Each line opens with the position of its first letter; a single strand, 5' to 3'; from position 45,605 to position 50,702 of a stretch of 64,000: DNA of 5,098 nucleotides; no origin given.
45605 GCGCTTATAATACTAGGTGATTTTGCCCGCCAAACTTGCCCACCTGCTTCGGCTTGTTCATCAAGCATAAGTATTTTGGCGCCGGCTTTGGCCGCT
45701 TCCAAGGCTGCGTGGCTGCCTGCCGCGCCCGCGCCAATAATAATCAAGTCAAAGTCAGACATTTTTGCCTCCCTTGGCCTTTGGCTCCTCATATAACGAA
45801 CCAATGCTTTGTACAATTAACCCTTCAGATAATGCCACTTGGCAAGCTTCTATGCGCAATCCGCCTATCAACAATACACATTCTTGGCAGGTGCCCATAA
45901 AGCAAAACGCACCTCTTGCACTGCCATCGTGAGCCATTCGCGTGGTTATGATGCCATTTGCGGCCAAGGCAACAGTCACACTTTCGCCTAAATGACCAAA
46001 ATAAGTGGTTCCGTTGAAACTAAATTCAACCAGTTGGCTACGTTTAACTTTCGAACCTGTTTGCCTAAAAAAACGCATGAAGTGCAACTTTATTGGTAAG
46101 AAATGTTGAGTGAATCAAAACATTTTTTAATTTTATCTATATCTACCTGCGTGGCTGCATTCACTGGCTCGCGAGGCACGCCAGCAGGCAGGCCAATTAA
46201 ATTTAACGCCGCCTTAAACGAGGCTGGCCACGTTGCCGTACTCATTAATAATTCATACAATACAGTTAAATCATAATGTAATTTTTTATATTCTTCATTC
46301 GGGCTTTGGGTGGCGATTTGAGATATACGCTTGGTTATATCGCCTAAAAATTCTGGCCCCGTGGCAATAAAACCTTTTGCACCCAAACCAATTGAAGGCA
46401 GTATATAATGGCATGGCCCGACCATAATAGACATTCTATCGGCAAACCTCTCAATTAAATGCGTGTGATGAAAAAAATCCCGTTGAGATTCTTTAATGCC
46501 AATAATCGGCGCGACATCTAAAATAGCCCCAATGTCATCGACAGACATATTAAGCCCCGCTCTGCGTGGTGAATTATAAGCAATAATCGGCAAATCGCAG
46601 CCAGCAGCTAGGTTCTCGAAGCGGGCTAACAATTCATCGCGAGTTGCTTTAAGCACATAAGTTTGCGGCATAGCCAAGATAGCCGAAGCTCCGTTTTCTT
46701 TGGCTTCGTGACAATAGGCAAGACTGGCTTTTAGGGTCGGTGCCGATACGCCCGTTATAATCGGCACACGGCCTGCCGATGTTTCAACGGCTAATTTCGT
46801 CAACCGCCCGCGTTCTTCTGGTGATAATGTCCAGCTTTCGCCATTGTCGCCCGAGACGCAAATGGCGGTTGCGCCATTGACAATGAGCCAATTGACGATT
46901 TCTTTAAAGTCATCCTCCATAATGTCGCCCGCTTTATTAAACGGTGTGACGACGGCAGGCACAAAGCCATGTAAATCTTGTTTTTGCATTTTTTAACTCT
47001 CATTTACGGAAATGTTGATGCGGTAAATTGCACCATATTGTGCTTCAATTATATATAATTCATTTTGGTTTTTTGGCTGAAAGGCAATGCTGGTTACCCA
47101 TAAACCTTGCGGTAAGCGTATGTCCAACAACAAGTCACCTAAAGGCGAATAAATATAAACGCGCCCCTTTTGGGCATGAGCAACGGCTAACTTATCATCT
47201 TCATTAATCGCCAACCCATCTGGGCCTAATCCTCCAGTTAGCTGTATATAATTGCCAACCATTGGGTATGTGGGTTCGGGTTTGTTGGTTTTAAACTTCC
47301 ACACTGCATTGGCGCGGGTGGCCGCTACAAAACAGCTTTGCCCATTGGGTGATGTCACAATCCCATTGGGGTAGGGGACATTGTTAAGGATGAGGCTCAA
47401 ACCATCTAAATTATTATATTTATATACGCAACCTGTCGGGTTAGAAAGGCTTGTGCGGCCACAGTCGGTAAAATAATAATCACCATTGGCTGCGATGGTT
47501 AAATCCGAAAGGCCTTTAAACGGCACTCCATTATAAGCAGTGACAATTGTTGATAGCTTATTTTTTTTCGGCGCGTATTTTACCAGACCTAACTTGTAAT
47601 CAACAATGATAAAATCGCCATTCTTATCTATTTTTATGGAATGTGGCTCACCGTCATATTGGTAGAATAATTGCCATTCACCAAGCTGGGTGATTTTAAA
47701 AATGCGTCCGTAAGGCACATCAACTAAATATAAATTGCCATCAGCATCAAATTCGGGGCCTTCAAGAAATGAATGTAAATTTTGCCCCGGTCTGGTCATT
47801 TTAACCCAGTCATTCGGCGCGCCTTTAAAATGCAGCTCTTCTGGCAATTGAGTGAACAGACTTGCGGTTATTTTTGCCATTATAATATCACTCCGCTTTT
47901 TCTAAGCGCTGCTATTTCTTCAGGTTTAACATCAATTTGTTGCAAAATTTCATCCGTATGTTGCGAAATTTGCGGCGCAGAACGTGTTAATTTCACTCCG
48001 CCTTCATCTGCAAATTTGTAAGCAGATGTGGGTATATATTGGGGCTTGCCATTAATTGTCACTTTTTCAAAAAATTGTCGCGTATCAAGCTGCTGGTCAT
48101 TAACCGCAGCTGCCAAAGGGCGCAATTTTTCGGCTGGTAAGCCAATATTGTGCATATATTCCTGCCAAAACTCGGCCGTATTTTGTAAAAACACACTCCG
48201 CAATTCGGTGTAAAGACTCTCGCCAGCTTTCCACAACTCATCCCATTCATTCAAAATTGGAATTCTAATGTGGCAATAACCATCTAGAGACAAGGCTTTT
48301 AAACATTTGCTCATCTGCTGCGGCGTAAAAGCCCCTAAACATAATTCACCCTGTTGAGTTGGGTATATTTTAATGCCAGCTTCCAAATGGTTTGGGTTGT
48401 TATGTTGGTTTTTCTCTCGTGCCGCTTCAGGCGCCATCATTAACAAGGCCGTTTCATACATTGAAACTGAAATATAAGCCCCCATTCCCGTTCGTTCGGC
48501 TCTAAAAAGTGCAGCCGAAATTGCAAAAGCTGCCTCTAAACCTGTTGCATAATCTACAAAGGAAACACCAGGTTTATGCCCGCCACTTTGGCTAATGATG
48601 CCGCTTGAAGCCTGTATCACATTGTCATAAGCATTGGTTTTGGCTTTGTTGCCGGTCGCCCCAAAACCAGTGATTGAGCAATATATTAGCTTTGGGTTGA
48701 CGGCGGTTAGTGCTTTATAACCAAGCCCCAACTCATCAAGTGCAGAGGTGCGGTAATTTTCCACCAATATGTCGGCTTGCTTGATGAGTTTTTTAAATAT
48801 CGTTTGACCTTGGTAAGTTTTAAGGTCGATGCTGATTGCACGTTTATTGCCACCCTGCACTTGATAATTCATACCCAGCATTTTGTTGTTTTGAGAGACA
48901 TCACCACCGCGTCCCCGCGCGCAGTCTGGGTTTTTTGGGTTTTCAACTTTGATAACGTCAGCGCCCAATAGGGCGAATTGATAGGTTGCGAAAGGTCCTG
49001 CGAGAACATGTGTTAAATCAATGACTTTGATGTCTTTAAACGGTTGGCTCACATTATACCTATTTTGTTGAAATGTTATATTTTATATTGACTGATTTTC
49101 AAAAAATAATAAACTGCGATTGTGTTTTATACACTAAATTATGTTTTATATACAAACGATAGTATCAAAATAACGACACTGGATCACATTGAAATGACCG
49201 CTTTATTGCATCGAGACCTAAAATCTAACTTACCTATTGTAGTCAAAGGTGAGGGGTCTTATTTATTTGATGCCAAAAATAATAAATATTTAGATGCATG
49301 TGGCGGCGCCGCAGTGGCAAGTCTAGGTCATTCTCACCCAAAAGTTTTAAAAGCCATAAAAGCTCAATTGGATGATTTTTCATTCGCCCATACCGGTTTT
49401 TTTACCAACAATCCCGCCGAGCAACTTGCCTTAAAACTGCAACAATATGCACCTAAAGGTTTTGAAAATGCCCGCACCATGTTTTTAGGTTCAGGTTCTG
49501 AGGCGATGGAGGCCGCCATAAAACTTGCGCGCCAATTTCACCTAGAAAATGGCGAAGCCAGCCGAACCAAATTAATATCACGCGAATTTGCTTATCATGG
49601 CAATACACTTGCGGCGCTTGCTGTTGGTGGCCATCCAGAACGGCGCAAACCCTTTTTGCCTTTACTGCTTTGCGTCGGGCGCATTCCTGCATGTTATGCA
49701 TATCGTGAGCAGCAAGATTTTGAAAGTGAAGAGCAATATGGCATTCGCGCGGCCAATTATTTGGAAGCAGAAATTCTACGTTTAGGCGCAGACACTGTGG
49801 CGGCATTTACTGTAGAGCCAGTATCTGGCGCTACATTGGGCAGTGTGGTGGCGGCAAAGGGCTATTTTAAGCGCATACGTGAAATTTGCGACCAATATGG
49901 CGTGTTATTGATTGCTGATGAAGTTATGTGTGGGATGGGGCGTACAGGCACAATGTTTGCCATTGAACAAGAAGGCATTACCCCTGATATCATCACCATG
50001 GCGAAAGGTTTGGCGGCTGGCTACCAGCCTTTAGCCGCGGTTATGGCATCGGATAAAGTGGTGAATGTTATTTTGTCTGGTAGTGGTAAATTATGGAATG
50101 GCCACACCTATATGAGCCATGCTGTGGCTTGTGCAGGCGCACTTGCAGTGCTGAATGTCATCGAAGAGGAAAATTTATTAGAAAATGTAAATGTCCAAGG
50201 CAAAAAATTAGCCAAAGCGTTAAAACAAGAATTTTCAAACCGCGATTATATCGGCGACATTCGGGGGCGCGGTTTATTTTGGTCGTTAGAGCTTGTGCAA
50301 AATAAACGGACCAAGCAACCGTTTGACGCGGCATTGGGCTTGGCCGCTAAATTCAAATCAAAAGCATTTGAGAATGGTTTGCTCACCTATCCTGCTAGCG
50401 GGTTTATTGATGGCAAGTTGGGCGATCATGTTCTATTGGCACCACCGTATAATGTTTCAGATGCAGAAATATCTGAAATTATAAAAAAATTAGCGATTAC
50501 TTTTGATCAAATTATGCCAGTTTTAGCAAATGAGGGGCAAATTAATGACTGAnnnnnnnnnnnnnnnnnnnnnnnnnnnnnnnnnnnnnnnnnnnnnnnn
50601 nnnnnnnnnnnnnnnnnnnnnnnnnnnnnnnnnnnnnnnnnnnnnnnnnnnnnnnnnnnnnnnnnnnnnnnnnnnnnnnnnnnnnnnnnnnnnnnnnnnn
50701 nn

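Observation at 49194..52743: Intradiol (protocatechuate 3,4-dioxygenase-like) alpha/beta genes in one operon with a BKACE enzyme and an omega-aminotransferase, without any other pca genes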

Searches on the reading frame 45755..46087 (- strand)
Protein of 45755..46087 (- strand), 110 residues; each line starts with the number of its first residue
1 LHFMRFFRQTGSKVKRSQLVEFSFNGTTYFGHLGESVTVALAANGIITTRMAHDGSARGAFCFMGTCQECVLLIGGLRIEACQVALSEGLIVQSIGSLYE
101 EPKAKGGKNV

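Call 15: search_protein_families(library=pfam, proteins=[window:45755-46087:-])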
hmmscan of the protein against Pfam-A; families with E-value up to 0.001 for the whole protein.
window:45755-46087:- (110 aa): 1 family
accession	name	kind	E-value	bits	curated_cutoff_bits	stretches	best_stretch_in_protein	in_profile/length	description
PF13510.11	Fer2_4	-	2.1e-17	63.4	22.8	1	18-94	2-79/82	2Fe-2S iron-sulfur cluster binding domain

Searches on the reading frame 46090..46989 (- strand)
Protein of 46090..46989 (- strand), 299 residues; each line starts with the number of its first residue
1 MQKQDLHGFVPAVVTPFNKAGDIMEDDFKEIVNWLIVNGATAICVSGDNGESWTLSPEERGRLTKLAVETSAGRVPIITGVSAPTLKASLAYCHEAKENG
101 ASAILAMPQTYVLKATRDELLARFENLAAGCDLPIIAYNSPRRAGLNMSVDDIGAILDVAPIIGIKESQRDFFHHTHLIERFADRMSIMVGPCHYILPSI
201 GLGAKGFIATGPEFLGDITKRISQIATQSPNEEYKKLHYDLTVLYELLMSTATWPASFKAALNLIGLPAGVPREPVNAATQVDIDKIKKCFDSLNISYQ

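Call 5: search_protein_families(library=pfam, proteins=[window:46090-46989:-])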
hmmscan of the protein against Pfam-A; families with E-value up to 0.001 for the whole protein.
window:46090-46989:- (299 aa): 1 family
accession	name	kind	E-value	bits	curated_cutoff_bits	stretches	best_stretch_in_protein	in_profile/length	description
PF00701.28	DHDPS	-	1.3e-47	162.4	22.1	1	6-288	2-283/289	Dihydrodipicolinate synthetase family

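Call 6: search_protein_families(library=ncbifam, proteins=[window:46090-46989:-])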
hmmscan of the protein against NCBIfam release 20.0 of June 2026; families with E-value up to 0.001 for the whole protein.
window:46090-46989:- (299 aa): 7 families
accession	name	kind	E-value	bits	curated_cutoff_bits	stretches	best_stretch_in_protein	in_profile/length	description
TIGR00674.1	dapA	equivalog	1.1e-46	159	206.15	1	10-291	3-283/286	4-hydroxy-tetrahydrodipicolinate synthase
TIGR02313.1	HpaI-NOT-DapA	exception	9.1e-42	142.8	396.7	1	7-288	2-283/294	2,4-dihydroxyhept-2-ene-1,7-dioic acid aldolase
NF003164.0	PRK04147.1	equivalog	6.2e-34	117.6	281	1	4-293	2-289/294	N-acetylneuraminate lyase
NF002958.0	PRK03620.1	subfamily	6.6e-32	110.5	278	1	5-292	10-297/307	5-dehydro-4-deoxyglucarate dehydratase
TIGR03249.1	KdgD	equivalog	9.5e-28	97.2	373.95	1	1-289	4-293/299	5-dehydro-4-deoxyglucarate dehydratase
NF040954.1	Arch_KDGaldase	equivalog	2.3e-24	86.3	390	1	10-286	4-273/288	bifunctional 2-dehydro-3-deoxy-phosphogluconate/2-dehydro-3-deoxy-6-phosphogalactonate aldolase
TIGR00683.1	nanA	equivalog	1.1e-22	80.7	382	1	6-281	1-275/293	N-acetylneuraminate lyase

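Call 37: search_solved_structures(query=window:46090-46989:-)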
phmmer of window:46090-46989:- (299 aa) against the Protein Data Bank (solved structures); distinct sequences matched with E-value up to 0.001: 144 (the best 60 are shown).
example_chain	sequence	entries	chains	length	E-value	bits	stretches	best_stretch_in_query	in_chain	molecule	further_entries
1xky_A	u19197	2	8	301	8.6e-36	126.8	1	9-282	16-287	dihydrodipicolinate synthase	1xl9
3hij_A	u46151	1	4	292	8.6e-36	126.8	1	9-282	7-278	Dihydrodipicolinate synthase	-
2yxg_A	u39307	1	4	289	9.1e-31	110.3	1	8-277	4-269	Dihydrodipicolinate synthase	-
2ehh_A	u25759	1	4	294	1.6e-30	109.6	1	7-295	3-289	Dihydrodipicolinate synthase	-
3flu_A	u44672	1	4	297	5.6e-28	101.2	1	6-274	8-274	Dihydrodipicolinate synthase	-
7kn2_A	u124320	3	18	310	9.9e-28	100.4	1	2-288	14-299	4-hydroxy-tetrahydrodipicolinate synthase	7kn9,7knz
3pud_A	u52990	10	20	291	1.1e-27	100.3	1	6-270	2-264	Dihydrodipicolinate synthase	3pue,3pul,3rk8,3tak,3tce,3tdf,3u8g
7loy_A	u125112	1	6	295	1.3e-27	100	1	9-168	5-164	4-hydroxy-tetrahydrodipicolinate synthase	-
7mjf_A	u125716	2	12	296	1.3e-27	100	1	9-168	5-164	4-hydroxy-tetrahydrodipicolinate synthase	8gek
7lvl_A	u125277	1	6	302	1.4e-27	99.9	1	9-168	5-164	4-hydroxy-tetrahydrodipicolinate synthase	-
4n4p_A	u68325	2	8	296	1.8e-27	99.5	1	7-278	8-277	Acylneuraminate lyase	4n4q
7kel_A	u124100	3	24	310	2.5e-27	99.1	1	2-288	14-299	4-hydroxy-tetrahydrodipicolinate synthase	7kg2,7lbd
6tzu_A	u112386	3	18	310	3e-27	98.8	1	2-288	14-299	4-hydroxy-tetrahydrodipicolinate synthase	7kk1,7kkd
7kr7_A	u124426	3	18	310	3.4e-27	98.6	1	2-288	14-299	4-hydroxy-tetrahydrodipicolinate synthase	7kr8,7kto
5ktl_A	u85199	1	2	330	3.4e-27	98.6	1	9-295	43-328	4-hydroxy-tetrahydrodipicolinate synthase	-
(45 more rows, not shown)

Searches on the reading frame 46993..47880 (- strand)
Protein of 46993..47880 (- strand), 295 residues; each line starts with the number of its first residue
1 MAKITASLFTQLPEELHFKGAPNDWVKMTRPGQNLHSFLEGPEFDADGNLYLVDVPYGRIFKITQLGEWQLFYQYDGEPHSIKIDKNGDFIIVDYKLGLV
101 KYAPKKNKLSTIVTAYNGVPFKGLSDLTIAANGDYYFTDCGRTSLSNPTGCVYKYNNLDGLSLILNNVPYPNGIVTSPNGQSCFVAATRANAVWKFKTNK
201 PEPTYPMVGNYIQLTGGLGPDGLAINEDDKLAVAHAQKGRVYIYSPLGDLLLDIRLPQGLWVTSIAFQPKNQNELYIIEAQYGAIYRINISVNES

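Call 5: search_protein_families(library=pfam, proteins=[window:46993-47880:-])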
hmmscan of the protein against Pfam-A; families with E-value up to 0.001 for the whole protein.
window:46993-47880:- (295 aa): 2 families
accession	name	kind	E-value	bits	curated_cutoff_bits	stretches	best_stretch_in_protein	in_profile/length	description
PF08450.18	SGL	-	3.5e-29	102.5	26.3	1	40-279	3-244/246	SMP-30/Gluconolactonase/LRE-like region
PF01436.27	NHL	-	7e-06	26.3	20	0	78-95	3-20/28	NHL repeat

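Call 6: search_protein_families(library=ncbifam, proteins=[window:46993-47880:-])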
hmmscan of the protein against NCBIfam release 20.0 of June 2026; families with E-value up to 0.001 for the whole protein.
window:46993-47880:- (295 aa): 0 families

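Call 38: search_solved_structures(query=window:46993-47880:-)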
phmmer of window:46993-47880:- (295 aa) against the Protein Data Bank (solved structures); distinct sequences matched with E-value up to 0.001: 24.
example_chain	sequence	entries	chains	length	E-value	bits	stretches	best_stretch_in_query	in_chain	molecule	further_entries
2dso_A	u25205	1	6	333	1.8e-18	70.2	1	24-256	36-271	Drp35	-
2dg0_A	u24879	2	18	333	2.4e-18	69.7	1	24-256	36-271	DrP35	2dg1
7ris_A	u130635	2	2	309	2.2e-07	33.7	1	109-281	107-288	Beta-propeller lactonase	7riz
8djf_A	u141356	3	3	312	2.3e-07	33.7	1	109-281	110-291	Gluconolactonase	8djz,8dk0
8kg3_A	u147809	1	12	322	4.9e-07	32.6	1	86-209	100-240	Os06g0623700 protein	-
2iav_A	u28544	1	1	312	1.4e-06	31.1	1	39-289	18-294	Diisopropylfluorophosphatase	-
2iax_A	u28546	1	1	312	2.1e-06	30.5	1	39-288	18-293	Diisopropylfluorophosphatase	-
2iat_A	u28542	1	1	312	2.8e-06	30.1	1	39-288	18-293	Diisopropylfluorophosphatase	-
2iar_A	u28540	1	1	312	3.9e-06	29.7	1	39-288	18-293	Diisopropylfluorophosphatase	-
2ias_A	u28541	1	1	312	3.9e-06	29.6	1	39-288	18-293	Diisopropylfluorophosphatase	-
2iau_A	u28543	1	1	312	4.1e-06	29.6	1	39-288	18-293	Diisopropylfluorophosphatase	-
2iao_A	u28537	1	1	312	5.3e-06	29.2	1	39-288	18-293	DIISOPROPYLFLUOROPHOSPHATASE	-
1e1a_A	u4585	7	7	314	5.3e-06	29.2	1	39-288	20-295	DIISOPROPYLFLUOROPHOSPHATASE | Phosphotriesterase | Diisopropyl-fluorophosphatase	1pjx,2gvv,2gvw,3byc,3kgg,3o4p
2iaq_A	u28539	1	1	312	7.6e-06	28.7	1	39-288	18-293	Diisopropylfluorophosphatase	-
3li3_A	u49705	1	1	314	9.4e-06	28.4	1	39-288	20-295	Diisopropyl-fluorophosphatase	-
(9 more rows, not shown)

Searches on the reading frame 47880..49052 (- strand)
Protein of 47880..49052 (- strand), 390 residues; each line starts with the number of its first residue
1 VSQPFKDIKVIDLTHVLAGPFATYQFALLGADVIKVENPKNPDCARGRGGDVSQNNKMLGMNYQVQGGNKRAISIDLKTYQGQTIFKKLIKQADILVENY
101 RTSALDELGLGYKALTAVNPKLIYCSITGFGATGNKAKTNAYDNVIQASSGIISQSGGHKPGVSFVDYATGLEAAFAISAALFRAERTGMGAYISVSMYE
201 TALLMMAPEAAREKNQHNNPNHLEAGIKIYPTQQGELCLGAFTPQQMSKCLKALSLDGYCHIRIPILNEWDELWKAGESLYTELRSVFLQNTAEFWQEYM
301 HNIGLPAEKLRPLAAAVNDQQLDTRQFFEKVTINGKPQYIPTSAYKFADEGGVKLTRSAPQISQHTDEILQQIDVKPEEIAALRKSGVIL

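Call 5: search_protein_families(library=pfam, proteins=[window:47880-49052:-])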
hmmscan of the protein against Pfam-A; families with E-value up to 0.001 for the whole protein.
window:47880-49052:- (390 aa): 1 family
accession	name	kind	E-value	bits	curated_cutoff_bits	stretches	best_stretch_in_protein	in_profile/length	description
PF02515.22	CoA_transf_3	-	1.5e-83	281.3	23.3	1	6-366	2-366/366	CoA-transferase family III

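Call 6: search_protein_families(library=ncbifam, proteins=[window:47880-49052:-])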
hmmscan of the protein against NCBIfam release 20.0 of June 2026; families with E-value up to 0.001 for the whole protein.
window:47880-49052:- (390 aa): 7 families
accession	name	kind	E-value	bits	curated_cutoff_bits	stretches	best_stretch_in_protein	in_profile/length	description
NF052585.1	SucGlutTfsCaiB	equivalog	9.3e-53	179.2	750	1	3-374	6-389/394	succinate--glutarate CoA-transferase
NF003809.0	PRK05398.1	subfamily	2.2e-52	178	442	1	1-204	1-206/416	formyl-CoA transferase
TIGR03253.1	oxalate_frc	equivalog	2.3e-49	168.2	504.2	1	3-204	2-205/416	formyl-CoA transferase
NF008511.0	PRK11430.1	equivalog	6.5e-48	163.7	522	1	3-371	8-377/381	CoA:oxalate CoA-transferase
NF041294.1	Scnl_mescCoAtase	equivalog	7.6e-40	137.2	700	1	5-208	4-216/381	succinyl-CoA:mesaconate CoA-transferase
NF002914.1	PRK03525.1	equivalog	3.4e-37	128.3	413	1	4-389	9-397/400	L-carnitine CoA-transferase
TIGR04253.1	mesacon_CoA_iso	equivalog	1.8e-06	27.2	725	1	6-207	4-203/403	2-methylfumaryl-CoA isomerase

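Call 71: search_solved_structures(query=window:47880-49052:-, max_evalue=1e-20)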
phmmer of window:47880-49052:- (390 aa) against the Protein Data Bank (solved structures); distinct sequences matched with E-value up to 1e-20: 29.
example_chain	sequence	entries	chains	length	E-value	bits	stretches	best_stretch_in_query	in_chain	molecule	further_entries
10uh_A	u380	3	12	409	2.8e-44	155.1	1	4-332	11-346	Formyl-coenzyme a transferase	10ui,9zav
4ed9_A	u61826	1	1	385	1.1e-41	146.5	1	3-232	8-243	CAIB/BAIF family protein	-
4hl6_A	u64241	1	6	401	4.8e-39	137.9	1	3-369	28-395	Uncharacterized protein YfdE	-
9br6_A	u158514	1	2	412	9.1e-38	133.7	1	3-259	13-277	Succinate--hydroxymethylglutarate CoA-transferase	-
9br7_A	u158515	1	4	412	1.3e-37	133.2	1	3-258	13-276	Succinate--hydroxymethylglutarate CoA-transferase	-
1pt5_A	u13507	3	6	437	7e-37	130.8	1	1-223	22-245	Hypothetical protein yfdW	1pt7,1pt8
1pqy_A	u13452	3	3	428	1e-36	130.2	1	2-223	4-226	Hypothetical protein yfdW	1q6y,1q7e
3ubm_A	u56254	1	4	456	7.1e-34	120.9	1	2-223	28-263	Formyl-CoA:oxalate CoA-transferase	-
2vjq_A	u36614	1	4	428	2.9e-32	115.6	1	1-206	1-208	FORMYL-COENZYME A TRANSFERASE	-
1p5h_A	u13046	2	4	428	5.1e-32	114.7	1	1-206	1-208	Formyl-coenzyme A transferase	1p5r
2vjo_A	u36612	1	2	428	7e-32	114.3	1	1-206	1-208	FORMYL-COENZYME A TRANSFERASE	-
2vjn_A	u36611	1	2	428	9.3e-32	113.9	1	1-206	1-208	FORMYL-COENZYME A TRANSFERASE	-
2vjp_A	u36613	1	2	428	9.3e-32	113.9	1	1-206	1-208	FORMYL-COENZYME A TRANSFERASE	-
2vjk_A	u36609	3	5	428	9.6e-32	113.8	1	1-206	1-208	FORMYL-COENZYME A TRANSFERASE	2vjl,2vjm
9fn0_A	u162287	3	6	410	1.9e-31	112.8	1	1-388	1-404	Subunit of Benzylsuccinate CoA-transferase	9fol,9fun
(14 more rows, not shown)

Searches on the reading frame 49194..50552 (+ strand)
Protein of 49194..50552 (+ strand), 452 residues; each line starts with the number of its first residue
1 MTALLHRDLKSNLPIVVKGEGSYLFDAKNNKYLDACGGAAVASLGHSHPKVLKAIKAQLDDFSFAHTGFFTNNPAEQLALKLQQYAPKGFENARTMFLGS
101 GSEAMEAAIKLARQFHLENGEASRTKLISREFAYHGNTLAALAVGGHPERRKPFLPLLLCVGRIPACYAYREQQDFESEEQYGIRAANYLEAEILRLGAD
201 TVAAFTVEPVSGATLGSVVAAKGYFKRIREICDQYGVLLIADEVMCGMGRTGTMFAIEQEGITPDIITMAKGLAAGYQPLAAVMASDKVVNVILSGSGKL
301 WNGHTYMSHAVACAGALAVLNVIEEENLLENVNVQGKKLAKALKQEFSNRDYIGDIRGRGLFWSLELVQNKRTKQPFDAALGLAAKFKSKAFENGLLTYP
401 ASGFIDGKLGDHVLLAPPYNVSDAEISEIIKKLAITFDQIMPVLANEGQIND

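Call 5: search_protein_families(library=pfam, proteins=[window:49194-50552:+])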
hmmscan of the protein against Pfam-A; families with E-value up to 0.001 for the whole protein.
window:49194-50552:+ (452 aa): 1 family
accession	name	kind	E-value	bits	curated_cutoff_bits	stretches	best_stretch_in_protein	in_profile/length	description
PF00202.27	Aminotran_3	-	1.6e-100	337.1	30.5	1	14-434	11-400/403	Aminotransferase class-III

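Call 6: search_protein_families(library=ncbifam, proteins=[window:49194-50552:+])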
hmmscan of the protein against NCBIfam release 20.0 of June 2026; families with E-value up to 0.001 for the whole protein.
window:49194-50552:+ (452 aa): 69 families (the best 25 are shown)
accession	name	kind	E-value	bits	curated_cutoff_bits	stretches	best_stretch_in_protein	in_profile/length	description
NF005685.0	PRK07483.1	equivalog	3e-189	629.4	485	1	1-441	1-439/444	aspartate aminotransferase family protein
NF005375.0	PRK06917.1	equivalog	2.6e-132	441.7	535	1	4-441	6-440/448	aspartate aminotransferase family protein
NF005102.0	PRK06541.1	equivalog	4.1e-116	388.2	574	1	10-438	32-454/460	aspartate aminotransferase family protein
NF005683.0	PRK07481.1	subfamily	3e-105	352.8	575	1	14-440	30-450/453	hypothetical protein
NF005682.0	PRK07480.1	subfamily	1.8e-104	350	510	1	14-444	37-456/459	aminotransferase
NF004767.0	PRK06105.1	subfamily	2.1e-101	339.7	517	1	15-446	33-456/460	aminotransferase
TIGR00508.1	bioA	equivalog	6.9e-95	318.1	405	1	11-433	12-414/419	adenosylmethionine--8-amino-7-oxononanoate transaminase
NF005447.0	PRK07036.1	equivalog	3e-91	306.4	618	1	12-450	35-465/468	aminotransferase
NF005812.0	PRK07678.1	subfamily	9.4e-91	304.7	488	1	14-440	31-450/451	aminotransferase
NF004718.0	PRK06062.1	subfamily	9.2e-89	298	472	1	14-435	40-444/454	hypothetical protein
NF004426.0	PRK05769.1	equivalog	3e-87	293.2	552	1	7-428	30-428/441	acetyl ornithine aminotransferase family protein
NF004625.0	PRK05965.1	subfamily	1.3e-86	291.2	729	1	15-441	31-449/460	hypothetical protein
NF005684.0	PRK07482.1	subfamily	2.8e-86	289.9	687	1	12-443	32-458/464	hypothetical protein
NF052567.1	OmAmTferAptACaul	equivalog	8.2e-86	288.4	500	1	6-439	12-430/431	omega-aminotransferase AptA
NF005993.0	PRK08117.1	subfamily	9.5e-83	278.2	574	1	10-435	24-425/433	aspartate aminotransferase family protein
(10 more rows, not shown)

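Call 36: search_solved_structures(query=window:49194-50552:+)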
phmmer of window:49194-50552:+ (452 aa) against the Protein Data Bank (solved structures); distinct sequences matched with E-value up to 0.001: 195 (the best 60 are shown).
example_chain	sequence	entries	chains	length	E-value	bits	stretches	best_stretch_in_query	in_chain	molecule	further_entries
3i4j_A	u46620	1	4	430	2.6e-84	286.8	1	7-440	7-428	Aminotransferase, class III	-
9qgh_A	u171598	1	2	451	1e-77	265.1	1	12-424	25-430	Aspartate aminotransferase family protein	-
9qc2_A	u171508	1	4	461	1.1e-77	265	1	12-424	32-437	Aspartate aminotransferase family protein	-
9gh9_A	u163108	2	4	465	2.1e-77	264.1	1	12-424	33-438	Aspartate aminotransferase family protein | Streptomyces aminotransferase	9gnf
5lh9_A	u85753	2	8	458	6.6e-75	255.8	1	6-434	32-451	OMEGA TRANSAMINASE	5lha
6io1_A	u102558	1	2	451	2.8e-74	253.8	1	14-439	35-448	Aminotransferase, class III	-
5ti8_A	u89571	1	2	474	5.3e-71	243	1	13-441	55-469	Aminotransferase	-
6gwi_A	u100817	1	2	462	1.5e-70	241.5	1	15-438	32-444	Putrescine aminotransferase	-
6g4b_A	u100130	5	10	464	1.8e-70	241.3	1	3-439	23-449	Aspartate aminotransferase family protein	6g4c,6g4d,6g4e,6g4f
9j4z_A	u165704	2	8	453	4.6e-70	239.9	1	8-438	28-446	Polyamine:pyruvate transaminase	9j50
6hx9_B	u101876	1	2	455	5.2e-70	239.7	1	8-438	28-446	Aspartate aminotransferase family protein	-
6tb0_A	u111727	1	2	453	6.1e-70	239.5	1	3-439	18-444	Aspartate aminotransferase family protein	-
7b4i_AAA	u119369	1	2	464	1.4e-69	238.3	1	3-439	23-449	Aspartate aminotransferase family protein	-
7b4j_A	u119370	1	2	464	2.2e-69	237.6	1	3-439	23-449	Aspartate aminotransferase family protein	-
6tb1_A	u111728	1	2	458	3.6e-69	236.9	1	3-439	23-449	Aspartate aminotransferase family protein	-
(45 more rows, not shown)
